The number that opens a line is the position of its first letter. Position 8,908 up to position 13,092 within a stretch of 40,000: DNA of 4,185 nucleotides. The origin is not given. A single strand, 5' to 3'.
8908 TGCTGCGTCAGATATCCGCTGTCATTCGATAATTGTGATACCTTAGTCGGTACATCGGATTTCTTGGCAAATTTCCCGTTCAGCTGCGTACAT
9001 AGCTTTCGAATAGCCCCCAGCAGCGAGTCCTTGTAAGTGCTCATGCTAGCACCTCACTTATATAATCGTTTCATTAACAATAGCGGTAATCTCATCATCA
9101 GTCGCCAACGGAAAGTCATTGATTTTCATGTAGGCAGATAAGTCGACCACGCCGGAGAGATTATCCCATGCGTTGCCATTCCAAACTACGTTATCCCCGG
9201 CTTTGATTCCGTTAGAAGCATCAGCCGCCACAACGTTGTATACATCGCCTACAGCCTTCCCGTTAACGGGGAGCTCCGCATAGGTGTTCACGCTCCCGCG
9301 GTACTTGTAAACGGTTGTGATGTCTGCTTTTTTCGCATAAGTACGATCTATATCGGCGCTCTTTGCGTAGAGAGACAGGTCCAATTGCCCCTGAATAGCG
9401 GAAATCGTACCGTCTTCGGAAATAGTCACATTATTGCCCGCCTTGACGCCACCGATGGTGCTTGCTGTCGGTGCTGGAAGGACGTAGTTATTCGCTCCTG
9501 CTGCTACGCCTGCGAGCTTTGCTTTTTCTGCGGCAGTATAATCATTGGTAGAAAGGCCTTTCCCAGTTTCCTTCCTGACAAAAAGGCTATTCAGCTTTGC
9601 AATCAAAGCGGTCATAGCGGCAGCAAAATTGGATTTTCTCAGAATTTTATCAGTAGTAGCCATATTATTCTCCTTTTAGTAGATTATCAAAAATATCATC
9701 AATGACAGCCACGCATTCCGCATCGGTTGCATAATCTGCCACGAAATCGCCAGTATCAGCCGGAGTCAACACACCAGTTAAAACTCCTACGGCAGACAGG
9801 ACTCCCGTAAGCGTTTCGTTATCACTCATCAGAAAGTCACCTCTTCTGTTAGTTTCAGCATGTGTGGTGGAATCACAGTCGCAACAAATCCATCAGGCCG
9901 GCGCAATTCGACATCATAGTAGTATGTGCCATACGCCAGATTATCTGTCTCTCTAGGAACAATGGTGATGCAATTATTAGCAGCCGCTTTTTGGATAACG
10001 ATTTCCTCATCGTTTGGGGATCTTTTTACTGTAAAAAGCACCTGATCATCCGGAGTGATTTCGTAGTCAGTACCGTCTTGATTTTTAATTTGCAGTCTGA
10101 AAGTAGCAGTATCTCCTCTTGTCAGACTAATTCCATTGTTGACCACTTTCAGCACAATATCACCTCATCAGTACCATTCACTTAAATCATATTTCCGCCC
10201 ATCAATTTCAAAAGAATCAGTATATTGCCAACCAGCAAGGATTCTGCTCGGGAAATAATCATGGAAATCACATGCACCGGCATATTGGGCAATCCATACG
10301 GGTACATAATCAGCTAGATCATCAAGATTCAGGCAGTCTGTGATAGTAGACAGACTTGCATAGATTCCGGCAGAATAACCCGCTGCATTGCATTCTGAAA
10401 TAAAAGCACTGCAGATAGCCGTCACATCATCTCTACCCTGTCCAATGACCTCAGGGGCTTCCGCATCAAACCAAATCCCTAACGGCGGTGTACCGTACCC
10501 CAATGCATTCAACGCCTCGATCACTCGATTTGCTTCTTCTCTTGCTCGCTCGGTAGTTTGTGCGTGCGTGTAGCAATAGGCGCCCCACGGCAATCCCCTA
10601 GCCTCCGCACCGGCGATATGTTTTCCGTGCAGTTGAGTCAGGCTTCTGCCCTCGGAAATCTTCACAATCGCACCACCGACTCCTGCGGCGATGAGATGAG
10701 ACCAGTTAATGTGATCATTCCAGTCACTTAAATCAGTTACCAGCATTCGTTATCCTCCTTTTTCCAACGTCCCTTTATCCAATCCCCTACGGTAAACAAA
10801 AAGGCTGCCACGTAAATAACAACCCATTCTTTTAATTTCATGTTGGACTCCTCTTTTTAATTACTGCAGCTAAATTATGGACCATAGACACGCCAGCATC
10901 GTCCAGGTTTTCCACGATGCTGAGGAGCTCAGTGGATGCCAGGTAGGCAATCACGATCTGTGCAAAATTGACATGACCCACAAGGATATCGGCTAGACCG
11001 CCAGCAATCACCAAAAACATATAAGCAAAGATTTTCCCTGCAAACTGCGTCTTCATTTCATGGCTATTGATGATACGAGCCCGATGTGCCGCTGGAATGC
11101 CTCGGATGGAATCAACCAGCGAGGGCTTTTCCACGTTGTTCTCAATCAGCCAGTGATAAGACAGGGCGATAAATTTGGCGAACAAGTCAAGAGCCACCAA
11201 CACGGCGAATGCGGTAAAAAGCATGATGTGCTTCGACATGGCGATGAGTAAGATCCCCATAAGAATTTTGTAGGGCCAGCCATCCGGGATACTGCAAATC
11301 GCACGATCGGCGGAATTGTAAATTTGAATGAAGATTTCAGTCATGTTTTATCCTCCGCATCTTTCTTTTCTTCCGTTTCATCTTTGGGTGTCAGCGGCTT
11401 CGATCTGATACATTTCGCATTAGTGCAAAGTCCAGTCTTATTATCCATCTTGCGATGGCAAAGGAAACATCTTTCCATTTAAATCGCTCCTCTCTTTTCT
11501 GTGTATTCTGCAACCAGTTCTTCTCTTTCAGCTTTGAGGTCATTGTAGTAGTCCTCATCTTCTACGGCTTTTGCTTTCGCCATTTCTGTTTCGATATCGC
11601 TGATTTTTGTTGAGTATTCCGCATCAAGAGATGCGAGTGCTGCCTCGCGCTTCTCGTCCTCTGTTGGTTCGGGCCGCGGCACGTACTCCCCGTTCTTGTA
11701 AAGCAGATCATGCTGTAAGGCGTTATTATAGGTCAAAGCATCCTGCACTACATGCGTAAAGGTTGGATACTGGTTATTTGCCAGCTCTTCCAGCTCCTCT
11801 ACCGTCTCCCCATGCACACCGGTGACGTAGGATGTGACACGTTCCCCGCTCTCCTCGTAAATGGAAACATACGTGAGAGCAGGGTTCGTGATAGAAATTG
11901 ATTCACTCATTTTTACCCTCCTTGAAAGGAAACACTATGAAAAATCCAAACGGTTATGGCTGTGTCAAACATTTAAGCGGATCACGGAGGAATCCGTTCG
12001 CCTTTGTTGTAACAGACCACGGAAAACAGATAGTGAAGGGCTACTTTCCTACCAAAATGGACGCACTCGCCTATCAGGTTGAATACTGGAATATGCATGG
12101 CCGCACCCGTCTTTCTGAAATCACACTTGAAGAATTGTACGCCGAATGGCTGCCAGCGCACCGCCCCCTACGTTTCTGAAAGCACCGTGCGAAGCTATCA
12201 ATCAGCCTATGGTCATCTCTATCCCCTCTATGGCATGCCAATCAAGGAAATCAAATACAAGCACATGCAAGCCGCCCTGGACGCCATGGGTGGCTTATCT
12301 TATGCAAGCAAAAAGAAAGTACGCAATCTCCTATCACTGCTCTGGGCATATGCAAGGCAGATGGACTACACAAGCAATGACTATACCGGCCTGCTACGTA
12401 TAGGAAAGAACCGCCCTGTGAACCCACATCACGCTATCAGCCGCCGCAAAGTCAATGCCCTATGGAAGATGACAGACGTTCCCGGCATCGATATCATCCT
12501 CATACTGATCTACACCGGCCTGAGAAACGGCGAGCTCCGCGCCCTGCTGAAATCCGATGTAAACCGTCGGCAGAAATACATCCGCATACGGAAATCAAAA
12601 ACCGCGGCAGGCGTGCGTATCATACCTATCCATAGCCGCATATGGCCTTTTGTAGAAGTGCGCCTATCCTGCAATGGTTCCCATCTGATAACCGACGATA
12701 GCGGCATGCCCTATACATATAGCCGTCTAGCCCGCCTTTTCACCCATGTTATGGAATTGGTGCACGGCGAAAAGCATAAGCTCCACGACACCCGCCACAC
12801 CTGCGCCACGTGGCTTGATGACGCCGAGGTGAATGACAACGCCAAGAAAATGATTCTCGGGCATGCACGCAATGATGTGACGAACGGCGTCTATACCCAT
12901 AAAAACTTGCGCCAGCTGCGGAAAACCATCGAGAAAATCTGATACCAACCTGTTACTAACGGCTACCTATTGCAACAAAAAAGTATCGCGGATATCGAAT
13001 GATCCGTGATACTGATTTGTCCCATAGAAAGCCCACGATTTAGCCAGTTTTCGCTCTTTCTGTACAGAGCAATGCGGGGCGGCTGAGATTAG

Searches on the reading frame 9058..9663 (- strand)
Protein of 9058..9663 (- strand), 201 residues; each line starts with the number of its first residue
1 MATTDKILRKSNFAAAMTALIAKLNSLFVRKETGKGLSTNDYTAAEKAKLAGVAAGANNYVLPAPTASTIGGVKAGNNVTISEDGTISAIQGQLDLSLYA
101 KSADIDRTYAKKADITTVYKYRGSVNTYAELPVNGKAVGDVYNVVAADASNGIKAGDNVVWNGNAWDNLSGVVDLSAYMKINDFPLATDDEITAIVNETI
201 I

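Call 79: search_protein_families(library=pfam, proteins=[window:9058-9663:-], max_evalue=0.001)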
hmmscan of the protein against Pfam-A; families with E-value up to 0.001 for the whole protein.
window:9058-9663:- (201 aa): 1 family
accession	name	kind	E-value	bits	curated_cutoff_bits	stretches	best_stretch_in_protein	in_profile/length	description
PF11133.13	Phage_head_fibr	-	3.5e-07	30.4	24.6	1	25-83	194-252/277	Head fiber protein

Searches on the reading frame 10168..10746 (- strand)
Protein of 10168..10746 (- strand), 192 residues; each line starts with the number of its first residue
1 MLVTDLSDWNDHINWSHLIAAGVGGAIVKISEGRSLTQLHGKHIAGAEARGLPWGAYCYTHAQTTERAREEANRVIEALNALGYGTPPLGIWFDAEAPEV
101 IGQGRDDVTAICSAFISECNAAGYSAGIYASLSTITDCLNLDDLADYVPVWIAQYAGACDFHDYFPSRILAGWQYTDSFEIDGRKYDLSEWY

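Call 79: search_protein_families(library=pfam, proteins=[window:10168-10746:-], max_evalue=0.001)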
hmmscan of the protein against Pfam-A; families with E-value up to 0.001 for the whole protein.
window:10168-10746:- (192 aa): 2 families
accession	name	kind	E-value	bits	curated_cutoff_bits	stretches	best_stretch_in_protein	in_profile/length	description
PF01183.26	Glyco_hydro_25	-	7.5e-25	88.7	27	1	5-183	2-179/180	Glycosyl hydrolases family 25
PF08924.17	Rv2525c_GlyHyd-like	-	5.8e-05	23.7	27.2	1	61-147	51-134/198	Rv2525c-like, glycoside hydrolase-like domain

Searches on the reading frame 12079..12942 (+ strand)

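Call 79: search_protein_families(library=pfam, proteins=[window:12079-12942:+], max_evalue=0.001)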
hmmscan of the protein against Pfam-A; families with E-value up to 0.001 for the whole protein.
window:12079-12942:+ (287 aa): 1 family
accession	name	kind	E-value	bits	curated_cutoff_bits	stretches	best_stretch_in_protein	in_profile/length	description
PF00589.27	Phage_integrase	-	5.7e-17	62.4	27.1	1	139-276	27-169/172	Phage integrase family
